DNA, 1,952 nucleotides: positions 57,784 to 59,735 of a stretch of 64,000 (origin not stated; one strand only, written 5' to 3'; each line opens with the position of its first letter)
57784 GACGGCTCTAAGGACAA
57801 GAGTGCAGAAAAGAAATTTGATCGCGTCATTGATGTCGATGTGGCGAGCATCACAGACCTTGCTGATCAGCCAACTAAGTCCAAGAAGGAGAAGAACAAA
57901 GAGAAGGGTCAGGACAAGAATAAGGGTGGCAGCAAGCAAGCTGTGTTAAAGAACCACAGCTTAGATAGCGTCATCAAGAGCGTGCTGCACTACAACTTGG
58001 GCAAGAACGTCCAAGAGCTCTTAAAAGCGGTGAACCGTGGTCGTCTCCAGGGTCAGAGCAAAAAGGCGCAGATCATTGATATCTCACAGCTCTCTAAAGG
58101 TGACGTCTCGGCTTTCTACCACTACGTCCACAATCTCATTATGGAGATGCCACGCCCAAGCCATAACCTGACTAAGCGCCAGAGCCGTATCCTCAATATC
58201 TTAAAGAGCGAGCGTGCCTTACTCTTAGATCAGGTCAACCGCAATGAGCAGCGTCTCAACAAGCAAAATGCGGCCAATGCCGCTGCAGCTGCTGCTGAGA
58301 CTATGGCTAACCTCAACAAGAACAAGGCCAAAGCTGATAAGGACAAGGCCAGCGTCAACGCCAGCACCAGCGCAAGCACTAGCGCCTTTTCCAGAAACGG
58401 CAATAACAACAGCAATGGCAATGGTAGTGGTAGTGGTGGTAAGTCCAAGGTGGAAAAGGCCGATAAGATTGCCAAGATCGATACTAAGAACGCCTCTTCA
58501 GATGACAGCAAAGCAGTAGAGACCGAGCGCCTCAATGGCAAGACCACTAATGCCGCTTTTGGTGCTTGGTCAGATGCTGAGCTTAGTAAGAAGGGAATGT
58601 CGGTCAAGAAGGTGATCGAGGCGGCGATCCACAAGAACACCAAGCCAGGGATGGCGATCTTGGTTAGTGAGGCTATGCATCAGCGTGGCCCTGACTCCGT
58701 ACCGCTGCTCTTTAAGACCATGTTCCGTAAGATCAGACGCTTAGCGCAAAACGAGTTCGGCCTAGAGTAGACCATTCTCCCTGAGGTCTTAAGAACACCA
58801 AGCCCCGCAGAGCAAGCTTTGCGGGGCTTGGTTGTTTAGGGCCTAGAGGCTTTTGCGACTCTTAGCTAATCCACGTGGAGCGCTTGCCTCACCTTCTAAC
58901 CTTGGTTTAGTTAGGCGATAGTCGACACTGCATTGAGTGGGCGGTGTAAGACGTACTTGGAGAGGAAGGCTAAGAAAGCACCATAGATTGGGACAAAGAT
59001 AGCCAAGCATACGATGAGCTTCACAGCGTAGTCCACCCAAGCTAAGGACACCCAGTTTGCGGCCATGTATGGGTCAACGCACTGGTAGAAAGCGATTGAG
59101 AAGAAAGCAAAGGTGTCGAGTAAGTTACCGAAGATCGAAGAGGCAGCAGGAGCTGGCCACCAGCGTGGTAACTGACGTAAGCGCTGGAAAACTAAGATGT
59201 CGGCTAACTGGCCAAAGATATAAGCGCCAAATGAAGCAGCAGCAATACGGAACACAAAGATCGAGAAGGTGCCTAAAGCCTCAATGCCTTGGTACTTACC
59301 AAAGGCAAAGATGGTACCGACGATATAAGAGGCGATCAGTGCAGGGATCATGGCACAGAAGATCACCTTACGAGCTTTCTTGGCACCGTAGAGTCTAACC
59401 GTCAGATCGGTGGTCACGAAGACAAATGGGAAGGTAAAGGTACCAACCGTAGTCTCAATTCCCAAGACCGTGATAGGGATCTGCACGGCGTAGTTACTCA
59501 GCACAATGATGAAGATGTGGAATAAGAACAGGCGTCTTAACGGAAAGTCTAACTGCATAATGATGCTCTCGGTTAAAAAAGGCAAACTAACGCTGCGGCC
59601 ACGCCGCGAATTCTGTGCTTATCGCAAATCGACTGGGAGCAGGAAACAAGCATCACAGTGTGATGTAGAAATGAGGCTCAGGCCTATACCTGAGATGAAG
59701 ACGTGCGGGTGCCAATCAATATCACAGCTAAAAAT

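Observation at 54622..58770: YbjD/OLD-family nuclease homologue expanded about 2.5-fold by insertions between conserved blocks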

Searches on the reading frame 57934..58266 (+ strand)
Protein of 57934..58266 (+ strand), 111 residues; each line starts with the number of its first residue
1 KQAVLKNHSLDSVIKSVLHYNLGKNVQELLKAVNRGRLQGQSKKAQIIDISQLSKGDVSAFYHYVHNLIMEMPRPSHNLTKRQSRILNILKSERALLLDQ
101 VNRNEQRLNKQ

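Call 49: search_protein_representatives(alignment_id=A5)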
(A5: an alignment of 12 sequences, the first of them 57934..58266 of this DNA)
Query: 12 sequences, 111 profile positions. Proteins with E-value up to 0.001 (for the whole library): 15; up to 1e-10: 13; up to 1e-30: 9. The best 15 are listed.
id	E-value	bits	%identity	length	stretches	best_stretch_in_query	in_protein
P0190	5.5e-43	161.6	-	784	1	2-111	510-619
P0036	5.5e-40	152.0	-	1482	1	2-111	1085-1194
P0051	1.8e-39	150.3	-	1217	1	2-111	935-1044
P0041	4.2e-39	149.1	-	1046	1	2-110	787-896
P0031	2.0e-36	140.5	-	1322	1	2-111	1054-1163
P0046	3.5e-36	139.7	-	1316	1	4-111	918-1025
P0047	4.9e-35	136.0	-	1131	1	4-110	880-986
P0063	9.0e-35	135.2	-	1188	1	2-111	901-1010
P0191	3.3e-34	133.4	-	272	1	14-111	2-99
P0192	3.6e-29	117.1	-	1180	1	4-110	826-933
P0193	1.1e-26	109.1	-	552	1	4-111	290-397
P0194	1.1e-15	73.8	-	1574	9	38-96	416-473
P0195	2.4e-12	63.0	-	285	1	60-111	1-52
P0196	1.2e-05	41.4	-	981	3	40-62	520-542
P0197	2.1e-04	37.4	-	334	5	53-101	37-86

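Call 50: search_protein_families(library=pfam, proteins=[P0194, P0190, P0193, P0196, P0197, P0192], max_evalue=0.001)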
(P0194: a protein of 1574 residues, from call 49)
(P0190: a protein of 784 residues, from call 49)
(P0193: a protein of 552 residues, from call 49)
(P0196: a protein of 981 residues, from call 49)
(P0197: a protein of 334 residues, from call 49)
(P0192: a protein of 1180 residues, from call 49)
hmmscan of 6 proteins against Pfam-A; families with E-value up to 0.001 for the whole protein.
P0194 (1574 aa): 7 families
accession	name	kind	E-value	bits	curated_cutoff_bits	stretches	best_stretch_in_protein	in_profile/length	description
PF12827.12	Peroxin-22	-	5.3e-22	78.1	26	0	638-690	57-106/110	Peroxisomal biogenesis protein family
PF14964.11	INTS15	-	5.4e-13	48.9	27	0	497-550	285-338/362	Integrator complex subunit 15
PF17827.6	PrmC_N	-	2e-08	35.1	23.4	0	427-452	42-67/71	PrmC N-terminal domain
PF20750.3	PAP_NTPase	-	8.1e-06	26.3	27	0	788-866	20-97/194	Poly(A) polymerase nucleotidyltransferase domain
PF08283.16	Gemini_AL1_M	-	2.6e-05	24.7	24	0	504-559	8-63/107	Geminivirus rep protein central domain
PF25375.1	Lin-15B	-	0.00015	22.2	27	0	510-549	81-120/121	Lin-15B-like domain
PF25082.1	GIPC1_GH2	-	0.00031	21.5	27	0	422-451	14-43/91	GIPC1-3 GH2 domain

P0190 (784 aa): 2 families
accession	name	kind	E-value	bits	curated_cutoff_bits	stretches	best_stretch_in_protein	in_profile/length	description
PF11398.14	DUF2813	-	1.4e-47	163.3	21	1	117-316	181-371/372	Protein of unknown function (DUF2813)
PF20469.4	OLD-like_TOPRIM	-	2.6e-14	54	23.2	1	318-382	1-67/67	Overcoming lysogenization defect protein-like, TOPRIM domain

P0193 (552 aa): 2 families
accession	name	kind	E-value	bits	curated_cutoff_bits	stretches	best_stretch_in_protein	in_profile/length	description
PF11398.14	DUF2813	-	1.2e-34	120.8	21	1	2-100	273-371/372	Protein of unknown function (DUF2813)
PF20469.4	OLD-like_TOPRIM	-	2.3e-13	50.9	23.2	1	103-166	2-67/67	Overcoming lysogenization defect protein-like, TOPRIM domain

P0196 (981 aa): 2 families
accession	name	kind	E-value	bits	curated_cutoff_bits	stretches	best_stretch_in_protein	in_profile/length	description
PF03382.20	DUF285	-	4.3e-123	404.5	25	6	766-880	11-110/120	Mycoplasma protein of unknown function, DUF285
PF09479.16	Flg_new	-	0.00027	21.4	27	0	349-378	35-65/65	Listeria-Bacteroides repeat domain (List_Bact_rpt)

P0197 (334 aa): 6 families
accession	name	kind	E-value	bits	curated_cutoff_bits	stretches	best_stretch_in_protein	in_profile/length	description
PF06698.16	DUF1192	-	3.7e-07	30.6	25.5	0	45-57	24-36/58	Protein of unknown function (DUF1192)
PF02141.26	DENN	-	5.5e-06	26.9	23.4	0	131-155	36-60/186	DENN (AEX-3) domain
PF07299.16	EF-G-binding_N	-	4.7e-05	24.2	27.1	0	40-80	42-80/83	Elongation factor G-binding protein, N-terminal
PF22756.2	E217_gp29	-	7.9e-05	23.1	27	0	30-52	87-109/163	E217 gateway protein gp29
PF11598.13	COMP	-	0.00013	22.7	23.9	0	42-57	16-31/45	Cartilage oligomeric matrix protein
PF23174.1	bHLH_ILI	-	0.00031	21.5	27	0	61-86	22-47/75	ILI bHLH domain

P0192 (1180 aa): 6 families
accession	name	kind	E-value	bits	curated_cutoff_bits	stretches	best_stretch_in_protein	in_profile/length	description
PF11398.14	DUF2813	-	7.6e-69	233.3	21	3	416-618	176-372/372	Protein of unknown function (DUF2813)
PF20469.4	OLD-like_TOPRIM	-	2.2e-13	50.9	23.2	1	619-683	1-67/67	Overcoming lysogenization defect protein-like, TOPRIM domain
PF13175.12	AAA_15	-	1.1e-12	48.7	32.1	1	1-91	1-82/374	AAA ATPase domain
PF13476.12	AAA_23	-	7.1e-07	30.5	27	1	7-59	3-55/201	AAA domain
PF02463.25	SMC_N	-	4.7e-05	23.3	40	1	2-54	1-56/220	RecF/RecN/SMC N terminal domain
PF13304.12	AAA_21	-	0.00022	21.8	27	1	27-242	3-194/304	AAA domain, putative AbiEii toxin, Type IV TA system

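Call 67: search_solved_structures(query=A5, max_evalue=1)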
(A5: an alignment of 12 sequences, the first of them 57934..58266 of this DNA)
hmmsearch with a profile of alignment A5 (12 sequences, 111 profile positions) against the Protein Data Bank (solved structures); distinct sequences matched with E-value up to 1: 5.
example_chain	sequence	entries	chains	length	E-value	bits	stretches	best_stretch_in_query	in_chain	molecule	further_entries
8jfw_D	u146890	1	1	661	0.075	16.3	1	35-81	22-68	Serine/threonine-protein phosphatase rdgC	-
8jfy_D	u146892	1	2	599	0.096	15.9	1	35-77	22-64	Serine/threonine-protein phosphatase rdgC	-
6ec0_A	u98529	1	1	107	0.37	14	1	60-110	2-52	Keratin 1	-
28nt_r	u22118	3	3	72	0.4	13.9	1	49-94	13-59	Small ribosomal subunit protein bS18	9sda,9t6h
4fl4_A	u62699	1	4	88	0.6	13.4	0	52-73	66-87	Glycoside hydrolase family 9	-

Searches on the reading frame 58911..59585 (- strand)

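Call 3: search_protein_families(library=pfam, proteins=[window:58911-59585:-], max_evalue=0.01)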
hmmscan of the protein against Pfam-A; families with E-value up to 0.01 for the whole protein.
window:58911-59585:- (224 aa): 1 family
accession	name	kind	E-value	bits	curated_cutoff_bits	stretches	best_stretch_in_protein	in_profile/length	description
PF02592.20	Vut_1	-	9.1e-32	111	27.2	1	46-201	1-149/152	Putative vitamin uptake transporter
